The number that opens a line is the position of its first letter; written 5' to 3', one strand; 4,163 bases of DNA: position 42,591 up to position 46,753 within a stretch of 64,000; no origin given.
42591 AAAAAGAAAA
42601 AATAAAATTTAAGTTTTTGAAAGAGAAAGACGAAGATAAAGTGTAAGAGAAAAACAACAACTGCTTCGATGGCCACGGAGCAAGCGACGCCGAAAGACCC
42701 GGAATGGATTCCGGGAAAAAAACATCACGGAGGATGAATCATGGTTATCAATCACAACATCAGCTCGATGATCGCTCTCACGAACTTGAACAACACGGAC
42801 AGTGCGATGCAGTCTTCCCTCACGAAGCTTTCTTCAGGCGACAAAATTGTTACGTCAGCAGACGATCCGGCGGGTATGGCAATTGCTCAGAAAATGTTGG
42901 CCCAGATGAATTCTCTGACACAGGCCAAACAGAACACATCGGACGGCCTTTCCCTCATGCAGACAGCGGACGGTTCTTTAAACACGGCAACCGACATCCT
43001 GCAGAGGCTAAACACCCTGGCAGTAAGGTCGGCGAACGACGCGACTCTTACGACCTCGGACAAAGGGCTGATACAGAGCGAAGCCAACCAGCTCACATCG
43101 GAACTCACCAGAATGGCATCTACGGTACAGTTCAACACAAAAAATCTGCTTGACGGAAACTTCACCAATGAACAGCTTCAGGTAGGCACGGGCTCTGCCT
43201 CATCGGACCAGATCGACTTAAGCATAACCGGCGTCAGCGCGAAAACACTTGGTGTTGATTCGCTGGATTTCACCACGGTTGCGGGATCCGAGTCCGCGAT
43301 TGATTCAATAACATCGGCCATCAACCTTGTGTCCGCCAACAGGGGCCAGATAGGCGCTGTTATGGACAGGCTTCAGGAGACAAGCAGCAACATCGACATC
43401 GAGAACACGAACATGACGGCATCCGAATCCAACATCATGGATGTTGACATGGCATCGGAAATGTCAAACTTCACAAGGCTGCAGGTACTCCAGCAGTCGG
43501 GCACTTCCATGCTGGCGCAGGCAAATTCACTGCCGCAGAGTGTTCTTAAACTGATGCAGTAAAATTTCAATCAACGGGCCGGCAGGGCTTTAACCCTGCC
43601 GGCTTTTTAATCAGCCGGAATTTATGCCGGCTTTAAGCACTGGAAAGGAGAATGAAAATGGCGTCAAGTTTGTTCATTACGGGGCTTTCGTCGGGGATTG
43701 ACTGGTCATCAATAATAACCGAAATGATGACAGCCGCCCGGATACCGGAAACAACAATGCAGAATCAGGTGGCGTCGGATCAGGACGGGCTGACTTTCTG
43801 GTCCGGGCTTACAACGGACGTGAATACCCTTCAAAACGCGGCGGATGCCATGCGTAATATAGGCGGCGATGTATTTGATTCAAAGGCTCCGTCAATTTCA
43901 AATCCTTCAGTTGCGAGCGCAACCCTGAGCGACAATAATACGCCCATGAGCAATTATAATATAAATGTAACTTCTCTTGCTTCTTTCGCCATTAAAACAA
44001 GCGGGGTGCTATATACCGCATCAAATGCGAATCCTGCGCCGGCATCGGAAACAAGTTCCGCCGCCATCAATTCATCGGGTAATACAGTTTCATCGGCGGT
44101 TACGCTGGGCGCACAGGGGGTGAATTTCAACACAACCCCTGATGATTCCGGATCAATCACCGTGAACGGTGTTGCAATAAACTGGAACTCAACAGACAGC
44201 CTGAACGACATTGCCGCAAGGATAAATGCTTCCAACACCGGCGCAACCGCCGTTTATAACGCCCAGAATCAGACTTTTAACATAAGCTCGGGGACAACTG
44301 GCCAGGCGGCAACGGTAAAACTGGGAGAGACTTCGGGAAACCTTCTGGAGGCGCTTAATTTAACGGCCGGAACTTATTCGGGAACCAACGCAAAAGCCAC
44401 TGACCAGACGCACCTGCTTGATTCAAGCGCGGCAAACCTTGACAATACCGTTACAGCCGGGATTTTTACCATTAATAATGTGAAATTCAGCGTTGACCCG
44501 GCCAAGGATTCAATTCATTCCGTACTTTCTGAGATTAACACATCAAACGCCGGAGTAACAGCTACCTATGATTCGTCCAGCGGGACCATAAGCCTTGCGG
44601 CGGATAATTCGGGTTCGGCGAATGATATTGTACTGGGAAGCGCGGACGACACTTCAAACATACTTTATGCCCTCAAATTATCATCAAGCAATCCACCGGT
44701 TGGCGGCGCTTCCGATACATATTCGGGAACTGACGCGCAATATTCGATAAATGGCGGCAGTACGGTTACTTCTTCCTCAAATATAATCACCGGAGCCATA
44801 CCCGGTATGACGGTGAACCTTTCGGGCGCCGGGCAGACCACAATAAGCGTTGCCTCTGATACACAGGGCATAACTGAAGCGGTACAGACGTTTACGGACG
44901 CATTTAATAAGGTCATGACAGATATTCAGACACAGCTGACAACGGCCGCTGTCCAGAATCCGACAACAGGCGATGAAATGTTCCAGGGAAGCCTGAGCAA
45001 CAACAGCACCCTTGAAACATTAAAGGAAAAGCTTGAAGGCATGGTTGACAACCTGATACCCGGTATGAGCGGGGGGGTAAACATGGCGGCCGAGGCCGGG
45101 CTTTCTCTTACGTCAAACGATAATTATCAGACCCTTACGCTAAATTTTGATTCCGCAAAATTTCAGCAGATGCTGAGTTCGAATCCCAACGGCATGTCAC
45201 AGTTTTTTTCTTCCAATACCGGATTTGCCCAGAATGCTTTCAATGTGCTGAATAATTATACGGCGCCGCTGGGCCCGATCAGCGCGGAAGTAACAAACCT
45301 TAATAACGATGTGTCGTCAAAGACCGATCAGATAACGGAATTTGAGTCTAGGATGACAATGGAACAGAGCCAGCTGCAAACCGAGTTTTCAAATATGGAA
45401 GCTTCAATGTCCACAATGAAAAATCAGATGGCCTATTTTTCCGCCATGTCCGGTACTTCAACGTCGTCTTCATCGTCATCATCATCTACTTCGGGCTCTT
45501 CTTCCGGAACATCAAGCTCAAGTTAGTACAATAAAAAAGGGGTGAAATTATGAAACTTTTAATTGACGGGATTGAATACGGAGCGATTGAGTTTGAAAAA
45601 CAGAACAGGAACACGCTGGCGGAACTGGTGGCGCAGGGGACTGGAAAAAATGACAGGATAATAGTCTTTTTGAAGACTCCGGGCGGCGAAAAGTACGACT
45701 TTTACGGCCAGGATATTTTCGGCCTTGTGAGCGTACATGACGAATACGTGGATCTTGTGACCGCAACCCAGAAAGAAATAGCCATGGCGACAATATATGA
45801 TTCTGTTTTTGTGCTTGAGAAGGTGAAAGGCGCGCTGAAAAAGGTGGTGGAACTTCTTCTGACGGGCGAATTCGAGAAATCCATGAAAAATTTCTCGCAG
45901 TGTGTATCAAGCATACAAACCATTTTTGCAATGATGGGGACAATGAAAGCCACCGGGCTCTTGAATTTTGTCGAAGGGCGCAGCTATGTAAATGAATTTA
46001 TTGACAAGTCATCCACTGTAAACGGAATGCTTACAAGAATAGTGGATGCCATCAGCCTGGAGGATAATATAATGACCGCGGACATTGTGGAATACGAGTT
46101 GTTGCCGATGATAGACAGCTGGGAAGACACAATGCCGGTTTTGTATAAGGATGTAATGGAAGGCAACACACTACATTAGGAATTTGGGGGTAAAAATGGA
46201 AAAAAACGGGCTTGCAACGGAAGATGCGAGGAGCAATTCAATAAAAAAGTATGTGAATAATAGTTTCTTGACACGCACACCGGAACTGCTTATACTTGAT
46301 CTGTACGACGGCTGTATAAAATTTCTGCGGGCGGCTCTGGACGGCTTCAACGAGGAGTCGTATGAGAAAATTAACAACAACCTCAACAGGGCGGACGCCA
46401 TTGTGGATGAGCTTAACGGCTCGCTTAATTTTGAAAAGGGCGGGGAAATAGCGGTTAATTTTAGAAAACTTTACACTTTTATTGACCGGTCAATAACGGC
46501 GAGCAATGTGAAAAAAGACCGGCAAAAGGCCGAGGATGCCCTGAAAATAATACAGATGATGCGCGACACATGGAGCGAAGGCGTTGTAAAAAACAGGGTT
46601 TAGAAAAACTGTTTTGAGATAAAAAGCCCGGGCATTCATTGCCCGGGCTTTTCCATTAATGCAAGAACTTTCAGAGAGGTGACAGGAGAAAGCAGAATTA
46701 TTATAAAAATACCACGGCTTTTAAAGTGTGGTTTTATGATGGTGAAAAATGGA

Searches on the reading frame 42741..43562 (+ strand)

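Call 7: search_protein_families(library=pfam, proteins=[window:42741-43562:+])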
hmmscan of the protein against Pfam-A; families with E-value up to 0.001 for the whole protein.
window:42741-43562:+ (273 aa): 2 families
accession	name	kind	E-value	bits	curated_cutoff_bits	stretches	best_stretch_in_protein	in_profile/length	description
PF00669.25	Flagellin_N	-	1.5e-34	119.5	26.6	1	3-142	1-139/139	Bacterial flagellin N-terminal helical region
PF00700.27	Flagellin_C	-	1.7e-25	89.6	23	1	187-272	1-86/86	Bacterial flagellin C-terminal helical region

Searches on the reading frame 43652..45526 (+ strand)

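Call 7: search_protein_families(library=pfam, proteins=[window:43652-45526:+])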
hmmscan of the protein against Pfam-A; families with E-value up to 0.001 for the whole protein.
window:43652-45526:+ (624 aa): 3 families
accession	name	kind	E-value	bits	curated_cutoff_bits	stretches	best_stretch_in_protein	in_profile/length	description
PF07195.17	FliD_C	-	4.7e-39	134.6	25.4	1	359-590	1-235/236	Flagellar hook-associated protein 2 C-terminus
PF02465.23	FliD_N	-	4.2e-16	59.8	24.8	1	14-111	1-95/97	Flagellar hook-associated protein 2 N-terminus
PF00038.26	Filament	-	2.4e-05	24.6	40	1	518-594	204-280/313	Intermediate filament protein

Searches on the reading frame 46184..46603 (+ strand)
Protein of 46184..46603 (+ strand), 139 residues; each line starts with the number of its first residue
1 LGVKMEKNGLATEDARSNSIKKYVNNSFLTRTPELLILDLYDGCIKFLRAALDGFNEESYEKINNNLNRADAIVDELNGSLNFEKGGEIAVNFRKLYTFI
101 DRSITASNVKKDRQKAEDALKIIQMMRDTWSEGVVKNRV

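Call 86: search_protein_families(library=pfam, proteins=[window:46184-46603:+], max_evalue=0.01)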
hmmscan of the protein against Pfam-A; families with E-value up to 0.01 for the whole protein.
window:46184-46603:+ (139 aa): 1 family
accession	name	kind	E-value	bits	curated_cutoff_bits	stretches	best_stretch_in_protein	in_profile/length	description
PF02561.19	FliS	-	2.2e-31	108.9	26.7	1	21-132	2-113/115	Flagellar protein FliS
